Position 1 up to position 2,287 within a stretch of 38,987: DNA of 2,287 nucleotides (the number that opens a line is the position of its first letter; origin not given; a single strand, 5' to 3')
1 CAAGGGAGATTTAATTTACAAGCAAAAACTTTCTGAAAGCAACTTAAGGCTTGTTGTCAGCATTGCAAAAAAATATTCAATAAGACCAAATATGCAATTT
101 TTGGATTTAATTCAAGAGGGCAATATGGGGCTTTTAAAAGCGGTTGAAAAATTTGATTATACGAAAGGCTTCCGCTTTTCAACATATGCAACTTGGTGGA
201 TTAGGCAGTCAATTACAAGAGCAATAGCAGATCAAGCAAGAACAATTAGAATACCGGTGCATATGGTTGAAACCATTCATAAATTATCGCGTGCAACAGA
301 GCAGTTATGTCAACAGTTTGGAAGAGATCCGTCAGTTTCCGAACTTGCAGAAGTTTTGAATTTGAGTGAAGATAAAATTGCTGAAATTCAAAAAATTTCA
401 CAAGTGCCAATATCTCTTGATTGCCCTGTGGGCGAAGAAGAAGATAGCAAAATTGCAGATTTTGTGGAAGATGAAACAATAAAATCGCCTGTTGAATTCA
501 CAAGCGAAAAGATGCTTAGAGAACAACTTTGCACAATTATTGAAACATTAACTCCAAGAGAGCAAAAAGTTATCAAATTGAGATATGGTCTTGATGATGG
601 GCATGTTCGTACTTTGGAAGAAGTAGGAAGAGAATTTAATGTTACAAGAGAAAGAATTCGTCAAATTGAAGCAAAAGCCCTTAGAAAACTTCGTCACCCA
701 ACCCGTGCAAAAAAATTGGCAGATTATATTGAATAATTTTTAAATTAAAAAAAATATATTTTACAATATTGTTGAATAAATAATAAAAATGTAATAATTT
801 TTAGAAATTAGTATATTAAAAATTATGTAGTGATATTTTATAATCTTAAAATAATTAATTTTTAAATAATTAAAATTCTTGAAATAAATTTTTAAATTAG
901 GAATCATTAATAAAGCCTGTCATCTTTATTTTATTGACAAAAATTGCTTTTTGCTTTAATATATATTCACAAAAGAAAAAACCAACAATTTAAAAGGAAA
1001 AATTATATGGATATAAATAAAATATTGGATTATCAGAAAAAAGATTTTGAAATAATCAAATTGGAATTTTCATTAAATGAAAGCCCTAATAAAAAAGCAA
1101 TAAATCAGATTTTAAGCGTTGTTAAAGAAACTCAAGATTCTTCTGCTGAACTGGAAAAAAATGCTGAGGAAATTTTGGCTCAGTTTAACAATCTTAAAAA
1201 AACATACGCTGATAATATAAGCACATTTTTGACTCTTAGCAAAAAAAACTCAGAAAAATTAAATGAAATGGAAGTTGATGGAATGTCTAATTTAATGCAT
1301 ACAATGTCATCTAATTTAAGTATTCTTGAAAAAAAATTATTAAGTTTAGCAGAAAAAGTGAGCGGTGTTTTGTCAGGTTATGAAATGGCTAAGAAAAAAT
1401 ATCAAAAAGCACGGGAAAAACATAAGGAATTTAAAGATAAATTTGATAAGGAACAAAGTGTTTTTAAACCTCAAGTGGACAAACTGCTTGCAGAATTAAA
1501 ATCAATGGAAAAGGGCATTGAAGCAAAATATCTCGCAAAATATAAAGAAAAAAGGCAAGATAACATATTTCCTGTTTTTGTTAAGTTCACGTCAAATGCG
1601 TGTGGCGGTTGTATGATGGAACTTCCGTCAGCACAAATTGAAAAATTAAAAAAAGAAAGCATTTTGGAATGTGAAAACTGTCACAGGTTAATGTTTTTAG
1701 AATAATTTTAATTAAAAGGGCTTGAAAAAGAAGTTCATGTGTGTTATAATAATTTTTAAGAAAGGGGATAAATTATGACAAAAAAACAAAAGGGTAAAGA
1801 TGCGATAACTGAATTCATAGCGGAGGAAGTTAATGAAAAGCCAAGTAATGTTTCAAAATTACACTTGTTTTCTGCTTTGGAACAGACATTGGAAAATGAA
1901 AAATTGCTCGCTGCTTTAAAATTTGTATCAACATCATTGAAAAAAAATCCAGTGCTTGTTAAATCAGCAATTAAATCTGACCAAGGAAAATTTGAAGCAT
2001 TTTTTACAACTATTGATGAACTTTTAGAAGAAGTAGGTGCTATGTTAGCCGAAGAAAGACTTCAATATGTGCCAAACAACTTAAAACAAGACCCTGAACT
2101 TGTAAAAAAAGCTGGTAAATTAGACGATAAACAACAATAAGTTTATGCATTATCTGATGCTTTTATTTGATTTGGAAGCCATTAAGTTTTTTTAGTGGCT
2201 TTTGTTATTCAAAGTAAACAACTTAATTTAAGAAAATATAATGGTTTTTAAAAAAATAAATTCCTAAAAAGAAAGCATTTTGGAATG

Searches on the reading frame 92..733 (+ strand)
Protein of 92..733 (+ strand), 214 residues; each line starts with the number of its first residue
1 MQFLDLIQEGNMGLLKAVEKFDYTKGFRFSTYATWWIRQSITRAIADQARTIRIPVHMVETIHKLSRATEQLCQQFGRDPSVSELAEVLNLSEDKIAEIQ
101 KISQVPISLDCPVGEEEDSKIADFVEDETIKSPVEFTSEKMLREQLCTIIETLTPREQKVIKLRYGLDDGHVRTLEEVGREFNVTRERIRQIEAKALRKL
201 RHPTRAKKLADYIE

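Call 58: search_protein_families(library=pfam, proteins=[window:92-733:+], max_evalue=0.001)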
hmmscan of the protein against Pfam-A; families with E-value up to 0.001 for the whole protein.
window:92-733:+ (214 aa): 3 families
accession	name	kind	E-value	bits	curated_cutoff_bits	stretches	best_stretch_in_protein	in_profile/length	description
PF04539.22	Sigma70_r3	-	1.1e-24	86.7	25.3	1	60-135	1-76/78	Sigma-70 region 3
PF04545.22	Sigma70_r4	-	5.3e-22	77.5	24.1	1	150-202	2-50/50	Sigma-70, region 4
PF04542.20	Sigma70_r2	-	2.1e-16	59.9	24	1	3-51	23-71/71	Sigma-70 region 2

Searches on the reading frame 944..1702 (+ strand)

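Call 58: search_protein_families(library=pfam, proteins=[window:944-1702:+], max_evalue=0.001)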
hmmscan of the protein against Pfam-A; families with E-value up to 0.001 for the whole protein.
window:944-1702:+ (253 aa): 1 family
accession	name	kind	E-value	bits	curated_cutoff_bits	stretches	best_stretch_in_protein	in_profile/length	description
PF02591.20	Zn_ribbon_9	-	7e-09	36.1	29.1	1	219-250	1-33/33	C4-type zinc ribbon domain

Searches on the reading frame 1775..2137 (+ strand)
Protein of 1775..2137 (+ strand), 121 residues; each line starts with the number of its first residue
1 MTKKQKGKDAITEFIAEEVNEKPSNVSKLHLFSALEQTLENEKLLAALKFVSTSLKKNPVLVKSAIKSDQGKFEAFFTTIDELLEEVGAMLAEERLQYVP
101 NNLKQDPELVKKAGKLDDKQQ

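Call 58: search_protein_families(library=pfam, proteins=[window:1775-2137:+], max_evalue=0.001)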
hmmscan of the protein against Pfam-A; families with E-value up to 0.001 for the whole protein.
window:1775-2137:+ (121 aa): 1 family
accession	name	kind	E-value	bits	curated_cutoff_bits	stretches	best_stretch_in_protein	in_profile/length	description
PF13475.11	DUF4116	-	7.7e-07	29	24.9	0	96-116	16-36/49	Domain of unknown function (DUF4116)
